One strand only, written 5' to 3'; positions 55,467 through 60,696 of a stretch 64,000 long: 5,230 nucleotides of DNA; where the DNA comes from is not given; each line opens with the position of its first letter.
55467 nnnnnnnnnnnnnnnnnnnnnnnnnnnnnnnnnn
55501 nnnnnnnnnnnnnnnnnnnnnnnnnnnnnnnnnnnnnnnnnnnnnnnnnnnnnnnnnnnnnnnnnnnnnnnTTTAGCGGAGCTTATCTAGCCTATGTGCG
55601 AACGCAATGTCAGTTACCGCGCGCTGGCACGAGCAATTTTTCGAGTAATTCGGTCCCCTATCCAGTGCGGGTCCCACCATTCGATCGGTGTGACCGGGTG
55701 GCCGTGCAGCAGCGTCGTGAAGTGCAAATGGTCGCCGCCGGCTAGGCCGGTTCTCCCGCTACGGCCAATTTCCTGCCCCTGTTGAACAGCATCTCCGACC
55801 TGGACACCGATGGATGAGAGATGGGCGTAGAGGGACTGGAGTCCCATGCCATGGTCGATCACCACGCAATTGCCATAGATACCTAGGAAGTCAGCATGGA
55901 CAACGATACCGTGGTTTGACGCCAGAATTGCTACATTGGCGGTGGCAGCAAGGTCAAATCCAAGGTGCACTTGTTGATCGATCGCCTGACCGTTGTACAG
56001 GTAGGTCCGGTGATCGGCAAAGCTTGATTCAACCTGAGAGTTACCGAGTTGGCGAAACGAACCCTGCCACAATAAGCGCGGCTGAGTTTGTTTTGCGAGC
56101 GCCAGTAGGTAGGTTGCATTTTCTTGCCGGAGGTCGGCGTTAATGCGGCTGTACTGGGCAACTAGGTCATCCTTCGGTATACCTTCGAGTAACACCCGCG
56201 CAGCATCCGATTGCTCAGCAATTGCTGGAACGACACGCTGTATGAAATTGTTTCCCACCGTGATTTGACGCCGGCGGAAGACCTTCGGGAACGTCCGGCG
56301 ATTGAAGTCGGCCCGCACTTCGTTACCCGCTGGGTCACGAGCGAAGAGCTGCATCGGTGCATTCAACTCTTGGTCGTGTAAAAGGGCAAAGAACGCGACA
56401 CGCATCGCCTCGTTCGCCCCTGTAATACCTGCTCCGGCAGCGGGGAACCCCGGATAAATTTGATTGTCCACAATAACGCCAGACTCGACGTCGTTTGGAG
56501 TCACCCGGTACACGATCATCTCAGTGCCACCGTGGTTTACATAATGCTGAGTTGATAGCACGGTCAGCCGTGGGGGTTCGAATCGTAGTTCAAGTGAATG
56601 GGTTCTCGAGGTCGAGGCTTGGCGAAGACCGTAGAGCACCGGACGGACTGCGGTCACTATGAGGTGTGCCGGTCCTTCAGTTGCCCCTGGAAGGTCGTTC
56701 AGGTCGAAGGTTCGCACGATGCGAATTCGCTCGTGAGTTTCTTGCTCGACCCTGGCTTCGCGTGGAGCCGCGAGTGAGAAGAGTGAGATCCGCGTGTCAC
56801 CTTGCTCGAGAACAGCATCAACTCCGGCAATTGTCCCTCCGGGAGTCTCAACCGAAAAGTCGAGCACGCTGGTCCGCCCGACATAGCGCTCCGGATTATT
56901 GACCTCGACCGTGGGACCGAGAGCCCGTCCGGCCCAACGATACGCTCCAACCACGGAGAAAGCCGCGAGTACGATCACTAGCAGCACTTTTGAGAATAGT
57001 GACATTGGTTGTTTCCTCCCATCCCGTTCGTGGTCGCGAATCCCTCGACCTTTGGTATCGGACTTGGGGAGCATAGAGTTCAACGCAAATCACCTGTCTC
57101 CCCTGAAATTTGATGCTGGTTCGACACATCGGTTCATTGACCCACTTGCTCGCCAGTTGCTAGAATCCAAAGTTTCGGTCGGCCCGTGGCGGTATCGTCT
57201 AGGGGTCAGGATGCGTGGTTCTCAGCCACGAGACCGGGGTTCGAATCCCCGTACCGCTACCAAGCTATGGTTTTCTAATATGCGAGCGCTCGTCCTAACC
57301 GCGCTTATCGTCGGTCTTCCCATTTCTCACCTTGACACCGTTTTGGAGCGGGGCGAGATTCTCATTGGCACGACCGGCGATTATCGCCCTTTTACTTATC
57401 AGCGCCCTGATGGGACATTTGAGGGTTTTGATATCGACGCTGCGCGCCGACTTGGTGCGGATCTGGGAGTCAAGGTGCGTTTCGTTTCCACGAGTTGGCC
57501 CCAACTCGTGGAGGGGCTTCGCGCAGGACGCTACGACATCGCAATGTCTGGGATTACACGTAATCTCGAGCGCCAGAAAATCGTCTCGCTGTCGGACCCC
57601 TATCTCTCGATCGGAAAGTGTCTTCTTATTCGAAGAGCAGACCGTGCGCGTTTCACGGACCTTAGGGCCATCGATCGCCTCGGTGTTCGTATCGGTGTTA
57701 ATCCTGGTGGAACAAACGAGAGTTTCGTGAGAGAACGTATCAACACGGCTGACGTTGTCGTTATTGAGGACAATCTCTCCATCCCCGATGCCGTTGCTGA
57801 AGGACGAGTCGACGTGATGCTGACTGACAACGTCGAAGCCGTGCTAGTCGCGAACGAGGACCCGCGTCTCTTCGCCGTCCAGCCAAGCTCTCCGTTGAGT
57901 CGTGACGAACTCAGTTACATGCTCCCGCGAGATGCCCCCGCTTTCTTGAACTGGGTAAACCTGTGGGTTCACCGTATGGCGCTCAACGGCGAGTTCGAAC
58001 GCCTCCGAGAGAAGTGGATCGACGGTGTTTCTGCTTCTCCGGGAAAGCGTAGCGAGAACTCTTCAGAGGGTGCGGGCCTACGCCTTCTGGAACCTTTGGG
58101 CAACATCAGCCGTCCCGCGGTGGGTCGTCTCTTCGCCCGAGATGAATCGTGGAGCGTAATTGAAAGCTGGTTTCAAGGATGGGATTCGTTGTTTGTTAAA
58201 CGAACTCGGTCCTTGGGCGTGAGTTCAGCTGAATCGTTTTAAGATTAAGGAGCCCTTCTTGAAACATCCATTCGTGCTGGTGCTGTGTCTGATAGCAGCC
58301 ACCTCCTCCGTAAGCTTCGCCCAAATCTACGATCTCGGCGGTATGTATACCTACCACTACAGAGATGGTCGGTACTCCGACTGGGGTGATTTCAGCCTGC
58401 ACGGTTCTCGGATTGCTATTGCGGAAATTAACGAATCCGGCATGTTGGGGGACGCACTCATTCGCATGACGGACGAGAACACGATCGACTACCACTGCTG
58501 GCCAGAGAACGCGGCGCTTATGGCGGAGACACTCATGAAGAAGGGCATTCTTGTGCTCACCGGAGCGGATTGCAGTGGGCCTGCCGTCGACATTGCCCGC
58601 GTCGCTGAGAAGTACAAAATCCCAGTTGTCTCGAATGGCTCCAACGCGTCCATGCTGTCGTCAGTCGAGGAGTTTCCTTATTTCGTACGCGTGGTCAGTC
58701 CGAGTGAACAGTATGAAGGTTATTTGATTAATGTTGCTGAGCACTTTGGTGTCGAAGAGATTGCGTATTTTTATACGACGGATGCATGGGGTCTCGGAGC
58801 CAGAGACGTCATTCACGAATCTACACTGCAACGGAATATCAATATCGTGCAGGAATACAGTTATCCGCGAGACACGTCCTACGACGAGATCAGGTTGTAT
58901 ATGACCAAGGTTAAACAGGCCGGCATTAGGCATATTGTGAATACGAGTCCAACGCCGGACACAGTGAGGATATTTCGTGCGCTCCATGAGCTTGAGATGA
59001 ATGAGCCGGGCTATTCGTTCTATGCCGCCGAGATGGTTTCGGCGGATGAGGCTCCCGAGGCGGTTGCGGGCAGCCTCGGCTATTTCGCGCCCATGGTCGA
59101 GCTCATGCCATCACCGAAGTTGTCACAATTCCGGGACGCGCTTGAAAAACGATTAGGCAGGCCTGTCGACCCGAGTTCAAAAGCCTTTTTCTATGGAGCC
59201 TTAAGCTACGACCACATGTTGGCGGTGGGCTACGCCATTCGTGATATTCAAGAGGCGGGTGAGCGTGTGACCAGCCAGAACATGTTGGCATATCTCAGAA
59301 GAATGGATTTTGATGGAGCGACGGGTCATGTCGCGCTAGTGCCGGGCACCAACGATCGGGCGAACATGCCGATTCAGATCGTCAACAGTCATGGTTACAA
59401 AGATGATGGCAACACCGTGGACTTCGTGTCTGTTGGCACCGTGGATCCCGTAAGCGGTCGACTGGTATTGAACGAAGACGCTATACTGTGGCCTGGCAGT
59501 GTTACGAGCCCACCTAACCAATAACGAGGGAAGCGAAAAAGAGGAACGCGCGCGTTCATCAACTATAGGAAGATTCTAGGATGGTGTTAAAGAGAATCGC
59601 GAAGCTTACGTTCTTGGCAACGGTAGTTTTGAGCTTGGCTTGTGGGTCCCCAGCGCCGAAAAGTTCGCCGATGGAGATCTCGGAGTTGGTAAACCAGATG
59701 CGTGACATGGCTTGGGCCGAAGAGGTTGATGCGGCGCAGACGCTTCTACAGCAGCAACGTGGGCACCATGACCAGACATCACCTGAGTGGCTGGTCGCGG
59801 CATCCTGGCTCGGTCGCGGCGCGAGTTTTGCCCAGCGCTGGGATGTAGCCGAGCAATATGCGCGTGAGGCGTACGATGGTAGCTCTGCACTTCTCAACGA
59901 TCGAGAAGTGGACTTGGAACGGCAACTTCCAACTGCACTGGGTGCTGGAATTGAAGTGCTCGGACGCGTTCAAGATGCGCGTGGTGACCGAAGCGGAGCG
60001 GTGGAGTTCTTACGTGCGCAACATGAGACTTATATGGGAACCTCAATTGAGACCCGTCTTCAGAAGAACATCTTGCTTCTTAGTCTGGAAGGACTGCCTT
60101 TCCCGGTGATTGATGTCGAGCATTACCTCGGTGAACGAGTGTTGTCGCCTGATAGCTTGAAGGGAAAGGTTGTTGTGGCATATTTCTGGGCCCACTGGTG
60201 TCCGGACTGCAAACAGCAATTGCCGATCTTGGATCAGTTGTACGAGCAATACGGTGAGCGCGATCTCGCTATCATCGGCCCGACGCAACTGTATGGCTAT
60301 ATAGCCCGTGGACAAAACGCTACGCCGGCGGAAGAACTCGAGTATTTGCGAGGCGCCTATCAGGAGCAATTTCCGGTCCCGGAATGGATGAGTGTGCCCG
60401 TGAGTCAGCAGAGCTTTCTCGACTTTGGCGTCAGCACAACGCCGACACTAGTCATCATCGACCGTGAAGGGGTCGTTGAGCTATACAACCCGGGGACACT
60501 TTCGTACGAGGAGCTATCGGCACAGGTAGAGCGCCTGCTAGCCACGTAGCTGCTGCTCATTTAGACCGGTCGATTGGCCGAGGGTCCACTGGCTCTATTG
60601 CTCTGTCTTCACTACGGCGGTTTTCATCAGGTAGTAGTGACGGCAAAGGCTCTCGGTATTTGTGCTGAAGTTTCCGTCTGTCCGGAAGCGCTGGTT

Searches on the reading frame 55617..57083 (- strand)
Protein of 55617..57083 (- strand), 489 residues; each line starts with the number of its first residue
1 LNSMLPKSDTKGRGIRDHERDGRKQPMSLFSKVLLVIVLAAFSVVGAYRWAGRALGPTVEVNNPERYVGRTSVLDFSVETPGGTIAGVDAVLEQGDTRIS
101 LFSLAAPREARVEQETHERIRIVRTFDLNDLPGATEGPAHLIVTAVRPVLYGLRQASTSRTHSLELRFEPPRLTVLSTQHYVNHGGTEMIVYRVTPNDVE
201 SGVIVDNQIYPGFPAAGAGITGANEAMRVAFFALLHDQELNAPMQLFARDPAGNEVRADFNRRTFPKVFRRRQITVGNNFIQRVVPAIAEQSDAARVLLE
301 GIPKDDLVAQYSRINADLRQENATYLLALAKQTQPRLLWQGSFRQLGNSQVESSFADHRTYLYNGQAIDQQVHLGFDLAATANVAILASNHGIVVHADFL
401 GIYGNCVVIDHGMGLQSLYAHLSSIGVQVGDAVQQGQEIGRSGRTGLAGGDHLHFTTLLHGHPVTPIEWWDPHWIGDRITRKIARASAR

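Call 41: search_protein_families(library=pfam, proteins=[window:55617-57083:-], max_evalue=0.00001)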
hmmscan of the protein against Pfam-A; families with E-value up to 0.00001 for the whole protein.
window:55617-57083:- (489 aa): 1 family
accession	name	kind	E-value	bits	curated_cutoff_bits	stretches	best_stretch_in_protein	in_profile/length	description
PF01551.29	Peptidase_M23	-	2.2e-26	92.3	28.7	1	372-466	2-96/96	Peptidase family M23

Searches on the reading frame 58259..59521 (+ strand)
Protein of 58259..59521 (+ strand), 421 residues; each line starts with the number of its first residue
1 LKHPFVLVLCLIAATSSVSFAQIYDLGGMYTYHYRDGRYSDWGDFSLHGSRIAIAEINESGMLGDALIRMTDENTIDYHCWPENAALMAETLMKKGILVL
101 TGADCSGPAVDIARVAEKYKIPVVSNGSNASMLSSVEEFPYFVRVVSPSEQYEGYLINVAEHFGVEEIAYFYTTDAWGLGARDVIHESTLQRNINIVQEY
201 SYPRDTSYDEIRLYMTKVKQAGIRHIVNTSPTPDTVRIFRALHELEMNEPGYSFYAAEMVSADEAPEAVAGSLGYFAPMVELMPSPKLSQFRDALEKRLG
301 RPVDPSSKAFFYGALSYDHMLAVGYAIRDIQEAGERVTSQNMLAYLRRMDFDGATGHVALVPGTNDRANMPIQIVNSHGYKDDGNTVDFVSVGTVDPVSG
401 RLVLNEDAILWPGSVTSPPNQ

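Call 41: search_protein_families(library=pfam, proteins=[window:58259-59521:+], max_evalue=0.00001)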
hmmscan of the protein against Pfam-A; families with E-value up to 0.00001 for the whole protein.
window:58259-59521:+ (421 aa): 2 families
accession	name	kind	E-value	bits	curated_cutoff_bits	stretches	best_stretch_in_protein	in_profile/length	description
PF01094.35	ANF_receptor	-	5.2e-37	128.1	25.4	1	51-377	7-350/353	Receptor family ligand binding region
PF13458.12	Peripla_BP_6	-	2.4e-26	93.7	31.7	1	35-376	10-337/343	Periplasmic binding protein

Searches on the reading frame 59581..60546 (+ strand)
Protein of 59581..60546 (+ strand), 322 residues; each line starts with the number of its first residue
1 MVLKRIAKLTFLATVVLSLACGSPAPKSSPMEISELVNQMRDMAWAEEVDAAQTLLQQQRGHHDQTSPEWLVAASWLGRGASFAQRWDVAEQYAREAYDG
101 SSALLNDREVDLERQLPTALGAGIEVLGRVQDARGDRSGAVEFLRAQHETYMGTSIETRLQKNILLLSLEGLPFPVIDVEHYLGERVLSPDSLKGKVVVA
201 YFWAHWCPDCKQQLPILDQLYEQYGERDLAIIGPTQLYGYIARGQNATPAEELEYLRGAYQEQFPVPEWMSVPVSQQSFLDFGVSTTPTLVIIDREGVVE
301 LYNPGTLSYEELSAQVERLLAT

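Call 42: search_protein_families(library=pfam, proteins=[window:59581-60546:+], max_evalue=0.00001)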
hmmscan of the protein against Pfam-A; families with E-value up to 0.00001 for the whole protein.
window:59581-60546:+ (322 aa): 5 families
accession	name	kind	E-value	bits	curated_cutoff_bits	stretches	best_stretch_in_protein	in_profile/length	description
PF00578.27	AhpC-TSA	-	8.9e-10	39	26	1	189-233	19-64/124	AhpC/TSA family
PF13905.12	Thioredoxin_8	-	9.4e-10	39.1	27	1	195-230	1-37/94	Thioredoxin-like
PF08534.16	Redoxin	-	4.1e-09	36.8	26.6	1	186-300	19-129/148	Redoxin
PF13098.12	Thioredoxin_2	-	8.8e-08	32.9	27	1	194-314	4-102/104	Thioredoxin-like domain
PF00085.26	Thioredoxin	-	7.5e-07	29.6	23.5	0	196-226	19-49/103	Thioredoxin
